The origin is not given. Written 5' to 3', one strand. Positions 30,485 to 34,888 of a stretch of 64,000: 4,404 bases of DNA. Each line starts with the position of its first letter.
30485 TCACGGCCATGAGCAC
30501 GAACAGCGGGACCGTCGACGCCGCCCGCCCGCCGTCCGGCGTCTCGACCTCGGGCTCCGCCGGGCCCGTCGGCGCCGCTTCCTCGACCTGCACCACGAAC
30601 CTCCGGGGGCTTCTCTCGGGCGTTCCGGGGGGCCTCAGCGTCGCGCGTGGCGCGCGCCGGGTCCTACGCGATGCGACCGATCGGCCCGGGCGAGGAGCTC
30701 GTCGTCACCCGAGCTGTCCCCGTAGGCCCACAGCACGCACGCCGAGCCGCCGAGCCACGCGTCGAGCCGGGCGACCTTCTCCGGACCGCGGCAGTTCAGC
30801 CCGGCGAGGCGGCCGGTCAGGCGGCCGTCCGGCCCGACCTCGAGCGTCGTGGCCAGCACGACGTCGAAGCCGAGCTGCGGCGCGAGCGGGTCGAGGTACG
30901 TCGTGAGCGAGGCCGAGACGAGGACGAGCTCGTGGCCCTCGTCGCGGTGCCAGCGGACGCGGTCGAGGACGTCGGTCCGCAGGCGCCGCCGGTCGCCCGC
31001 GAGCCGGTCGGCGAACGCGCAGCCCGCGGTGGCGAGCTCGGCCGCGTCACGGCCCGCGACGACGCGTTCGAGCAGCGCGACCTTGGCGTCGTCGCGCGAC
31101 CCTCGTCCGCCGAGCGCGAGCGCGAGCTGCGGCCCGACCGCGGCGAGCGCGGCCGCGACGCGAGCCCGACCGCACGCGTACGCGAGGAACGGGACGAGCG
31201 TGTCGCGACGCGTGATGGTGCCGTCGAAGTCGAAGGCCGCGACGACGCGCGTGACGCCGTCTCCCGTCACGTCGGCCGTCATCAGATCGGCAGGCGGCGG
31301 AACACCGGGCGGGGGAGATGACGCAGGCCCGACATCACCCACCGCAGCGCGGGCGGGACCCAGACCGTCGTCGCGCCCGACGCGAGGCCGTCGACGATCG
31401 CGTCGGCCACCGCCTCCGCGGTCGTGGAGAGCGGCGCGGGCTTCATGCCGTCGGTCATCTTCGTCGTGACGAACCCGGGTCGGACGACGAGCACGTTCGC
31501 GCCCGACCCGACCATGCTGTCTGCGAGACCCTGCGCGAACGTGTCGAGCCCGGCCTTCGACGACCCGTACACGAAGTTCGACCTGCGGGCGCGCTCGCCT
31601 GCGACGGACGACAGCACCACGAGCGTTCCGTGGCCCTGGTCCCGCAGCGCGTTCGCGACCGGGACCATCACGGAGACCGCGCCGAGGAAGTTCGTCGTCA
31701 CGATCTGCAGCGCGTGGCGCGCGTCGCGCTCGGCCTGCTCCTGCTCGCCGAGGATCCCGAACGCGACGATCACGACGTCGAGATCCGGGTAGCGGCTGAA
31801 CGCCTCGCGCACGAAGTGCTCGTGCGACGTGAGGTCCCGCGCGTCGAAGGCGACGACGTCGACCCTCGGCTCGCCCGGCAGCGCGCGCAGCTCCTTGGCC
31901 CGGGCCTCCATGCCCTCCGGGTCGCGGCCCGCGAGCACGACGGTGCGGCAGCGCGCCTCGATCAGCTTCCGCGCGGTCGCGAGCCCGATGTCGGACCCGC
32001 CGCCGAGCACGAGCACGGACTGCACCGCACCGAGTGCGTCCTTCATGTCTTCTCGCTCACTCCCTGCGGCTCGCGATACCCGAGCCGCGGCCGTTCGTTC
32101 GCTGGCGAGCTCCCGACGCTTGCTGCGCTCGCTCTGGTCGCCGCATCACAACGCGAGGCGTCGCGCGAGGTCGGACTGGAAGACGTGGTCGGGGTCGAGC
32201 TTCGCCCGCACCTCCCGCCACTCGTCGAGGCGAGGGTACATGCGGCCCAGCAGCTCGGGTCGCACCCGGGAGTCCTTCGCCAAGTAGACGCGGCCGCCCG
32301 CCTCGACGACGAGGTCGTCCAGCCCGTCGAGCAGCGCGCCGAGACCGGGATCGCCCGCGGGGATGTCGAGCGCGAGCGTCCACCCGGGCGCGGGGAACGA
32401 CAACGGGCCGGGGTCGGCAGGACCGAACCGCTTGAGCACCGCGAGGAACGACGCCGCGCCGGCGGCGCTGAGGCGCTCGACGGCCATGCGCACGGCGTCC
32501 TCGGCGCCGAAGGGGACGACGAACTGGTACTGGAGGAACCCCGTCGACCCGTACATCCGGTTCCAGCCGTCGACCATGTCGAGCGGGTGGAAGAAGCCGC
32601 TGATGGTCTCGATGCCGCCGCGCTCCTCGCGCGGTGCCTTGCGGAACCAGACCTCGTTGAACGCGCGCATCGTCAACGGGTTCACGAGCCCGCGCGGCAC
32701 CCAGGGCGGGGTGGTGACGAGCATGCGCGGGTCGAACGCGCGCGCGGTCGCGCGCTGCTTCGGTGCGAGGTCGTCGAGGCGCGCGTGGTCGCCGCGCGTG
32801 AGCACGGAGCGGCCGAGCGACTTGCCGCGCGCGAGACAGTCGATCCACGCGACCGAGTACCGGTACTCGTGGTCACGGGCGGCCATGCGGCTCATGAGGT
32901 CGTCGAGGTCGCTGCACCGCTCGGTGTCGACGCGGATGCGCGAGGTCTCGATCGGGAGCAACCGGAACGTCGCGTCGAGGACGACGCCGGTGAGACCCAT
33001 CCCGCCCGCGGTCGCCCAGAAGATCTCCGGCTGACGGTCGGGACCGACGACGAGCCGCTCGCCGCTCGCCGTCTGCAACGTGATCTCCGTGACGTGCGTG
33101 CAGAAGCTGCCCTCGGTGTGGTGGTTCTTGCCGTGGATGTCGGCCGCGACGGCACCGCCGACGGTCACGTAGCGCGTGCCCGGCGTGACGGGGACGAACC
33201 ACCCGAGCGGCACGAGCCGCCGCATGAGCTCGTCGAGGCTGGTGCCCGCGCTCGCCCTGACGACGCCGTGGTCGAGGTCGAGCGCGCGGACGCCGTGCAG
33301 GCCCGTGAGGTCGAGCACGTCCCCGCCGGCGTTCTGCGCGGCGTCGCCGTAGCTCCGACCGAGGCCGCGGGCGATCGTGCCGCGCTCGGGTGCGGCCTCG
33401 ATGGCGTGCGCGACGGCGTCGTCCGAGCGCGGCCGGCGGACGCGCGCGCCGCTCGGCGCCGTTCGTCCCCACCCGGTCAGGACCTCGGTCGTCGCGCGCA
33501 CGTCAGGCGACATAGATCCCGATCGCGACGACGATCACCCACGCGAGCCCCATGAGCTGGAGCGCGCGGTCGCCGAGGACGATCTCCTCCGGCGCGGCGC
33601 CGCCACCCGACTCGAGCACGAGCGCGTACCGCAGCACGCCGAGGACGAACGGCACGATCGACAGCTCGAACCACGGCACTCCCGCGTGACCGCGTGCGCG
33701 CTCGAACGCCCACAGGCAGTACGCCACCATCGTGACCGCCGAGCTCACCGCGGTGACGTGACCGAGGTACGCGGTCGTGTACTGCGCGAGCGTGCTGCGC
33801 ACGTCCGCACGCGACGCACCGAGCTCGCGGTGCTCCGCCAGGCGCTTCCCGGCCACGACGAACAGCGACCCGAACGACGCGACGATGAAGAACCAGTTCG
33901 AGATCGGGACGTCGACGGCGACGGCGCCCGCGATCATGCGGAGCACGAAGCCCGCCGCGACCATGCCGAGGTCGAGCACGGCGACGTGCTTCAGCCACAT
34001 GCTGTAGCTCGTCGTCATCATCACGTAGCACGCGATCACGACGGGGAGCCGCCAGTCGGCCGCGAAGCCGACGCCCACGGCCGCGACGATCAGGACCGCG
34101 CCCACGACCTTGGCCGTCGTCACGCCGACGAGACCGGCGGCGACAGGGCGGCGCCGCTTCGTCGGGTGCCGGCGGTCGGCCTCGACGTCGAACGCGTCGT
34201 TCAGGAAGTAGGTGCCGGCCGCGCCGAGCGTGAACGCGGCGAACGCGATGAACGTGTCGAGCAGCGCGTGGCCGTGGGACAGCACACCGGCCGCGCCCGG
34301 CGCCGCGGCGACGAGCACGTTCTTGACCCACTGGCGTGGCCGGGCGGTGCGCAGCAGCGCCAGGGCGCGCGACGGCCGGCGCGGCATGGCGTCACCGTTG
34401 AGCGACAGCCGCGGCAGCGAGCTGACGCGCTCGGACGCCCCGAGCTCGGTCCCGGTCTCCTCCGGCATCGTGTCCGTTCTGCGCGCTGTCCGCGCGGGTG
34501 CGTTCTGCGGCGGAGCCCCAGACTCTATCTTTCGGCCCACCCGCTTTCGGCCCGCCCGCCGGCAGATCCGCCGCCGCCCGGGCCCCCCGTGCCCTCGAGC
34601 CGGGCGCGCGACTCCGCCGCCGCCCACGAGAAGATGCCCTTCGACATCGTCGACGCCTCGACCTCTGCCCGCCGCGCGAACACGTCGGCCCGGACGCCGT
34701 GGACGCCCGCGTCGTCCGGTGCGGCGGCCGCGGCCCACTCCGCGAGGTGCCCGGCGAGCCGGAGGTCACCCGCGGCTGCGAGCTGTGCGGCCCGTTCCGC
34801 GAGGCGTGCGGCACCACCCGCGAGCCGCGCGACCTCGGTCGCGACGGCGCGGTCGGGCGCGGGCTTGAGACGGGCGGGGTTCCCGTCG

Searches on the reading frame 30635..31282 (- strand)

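Call 26: search_protein_families(library=pfam, proteins=[window:30635-31282:-], max_evalue=0.01)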
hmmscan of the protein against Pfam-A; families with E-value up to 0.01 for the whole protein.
window:30635-31282:- (215 aa): 2 families
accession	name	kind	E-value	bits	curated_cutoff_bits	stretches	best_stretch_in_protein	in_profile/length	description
PF12710.13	HAD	-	3.1e-33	116.2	27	1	15-194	1-185/189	haloacid dehalogenase-like hydrolase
PF00702.32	Hydrolase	-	1.7e-05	25.8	26.4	1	15-148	4-150/191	haloacid dehalogenase-like hydrolase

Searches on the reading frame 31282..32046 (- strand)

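Call 10: search_protein_families(library=pfam, proteins=[window:31282-32046:-])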
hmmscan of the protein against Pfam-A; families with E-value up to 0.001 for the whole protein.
window:31282-32046:- (254 aa): 6 families
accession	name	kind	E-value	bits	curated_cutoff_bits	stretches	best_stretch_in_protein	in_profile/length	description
PF00106.31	adh_short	-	9.8e-36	123.5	26.6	1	10-200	2-189/195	short chain dehydrogenase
PF13561.12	adh_short_C2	-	8.8e-24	84.8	27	1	19-203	7-186/236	Enoyl-(Acyl carrier protein) reductase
PF08659.16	KR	-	1.3e-11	45.2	22.6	1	11-175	3-164/180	KR domain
PF13460.12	NAD_binding_10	-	8.7e-05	22.9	27.2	1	15-219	1-179/184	NAD(P)H-binding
PF02719.21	Polysacc_synt_2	-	0.00037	20.2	20.2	1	11-193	1-171/293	Polysaccharide biosynthesis protein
PF01370.27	Epimerase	-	0.00043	20.2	20.9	1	11-164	1-146/240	NAD dependent epimerase/dehydratase family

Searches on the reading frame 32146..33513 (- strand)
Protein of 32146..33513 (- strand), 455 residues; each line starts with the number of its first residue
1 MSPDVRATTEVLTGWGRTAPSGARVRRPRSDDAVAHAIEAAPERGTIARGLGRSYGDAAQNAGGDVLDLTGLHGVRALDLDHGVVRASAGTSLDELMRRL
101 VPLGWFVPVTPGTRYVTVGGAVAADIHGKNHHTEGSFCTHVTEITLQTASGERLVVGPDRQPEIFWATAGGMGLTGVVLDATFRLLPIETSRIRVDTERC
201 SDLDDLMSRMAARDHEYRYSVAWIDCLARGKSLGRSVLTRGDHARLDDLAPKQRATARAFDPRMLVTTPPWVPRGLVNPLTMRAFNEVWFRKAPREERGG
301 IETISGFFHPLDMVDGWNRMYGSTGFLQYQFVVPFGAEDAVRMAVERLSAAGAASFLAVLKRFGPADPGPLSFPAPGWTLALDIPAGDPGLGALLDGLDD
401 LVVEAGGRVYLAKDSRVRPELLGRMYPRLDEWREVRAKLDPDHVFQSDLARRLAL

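Call 10: search_protein_families(library=pfam, proteins=[window:32146-33513:-])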
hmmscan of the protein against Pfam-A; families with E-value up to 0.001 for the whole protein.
window:32146-33513:- (455 aa): 2 families
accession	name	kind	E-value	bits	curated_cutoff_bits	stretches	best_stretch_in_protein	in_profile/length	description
PF01565.28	FAD_binding_4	-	3e-22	79.3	26.4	1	24-155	3-137/139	FAD binding domain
PF04030.19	ALO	-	5.7e-07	29.9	23.1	1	398-452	203-257/258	D-arabinono-1,4-lactone oxidase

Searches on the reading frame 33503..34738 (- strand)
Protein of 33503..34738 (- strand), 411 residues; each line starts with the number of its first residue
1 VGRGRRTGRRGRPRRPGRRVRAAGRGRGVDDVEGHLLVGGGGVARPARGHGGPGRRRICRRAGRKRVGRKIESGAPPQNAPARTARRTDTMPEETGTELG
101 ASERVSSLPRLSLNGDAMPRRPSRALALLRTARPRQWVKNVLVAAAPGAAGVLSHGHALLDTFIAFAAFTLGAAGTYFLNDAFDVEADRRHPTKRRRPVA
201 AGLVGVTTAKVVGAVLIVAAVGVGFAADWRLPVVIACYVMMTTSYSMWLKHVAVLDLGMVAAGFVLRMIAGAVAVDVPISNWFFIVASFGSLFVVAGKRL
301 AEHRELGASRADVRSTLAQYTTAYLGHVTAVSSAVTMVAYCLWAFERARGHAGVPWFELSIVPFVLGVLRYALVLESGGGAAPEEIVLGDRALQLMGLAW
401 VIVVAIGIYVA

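Call 10: search_protein_families(library=pfam, proteins=[window:33503-34738:-])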
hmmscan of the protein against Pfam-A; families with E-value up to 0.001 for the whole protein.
window:33503-34738:- (411 aa): 1 family
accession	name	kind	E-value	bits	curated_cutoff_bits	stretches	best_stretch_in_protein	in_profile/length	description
PF01040.23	UbiA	-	2e-19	70.3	34.2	1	142-373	2-230/250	UbiA prenyltransferase family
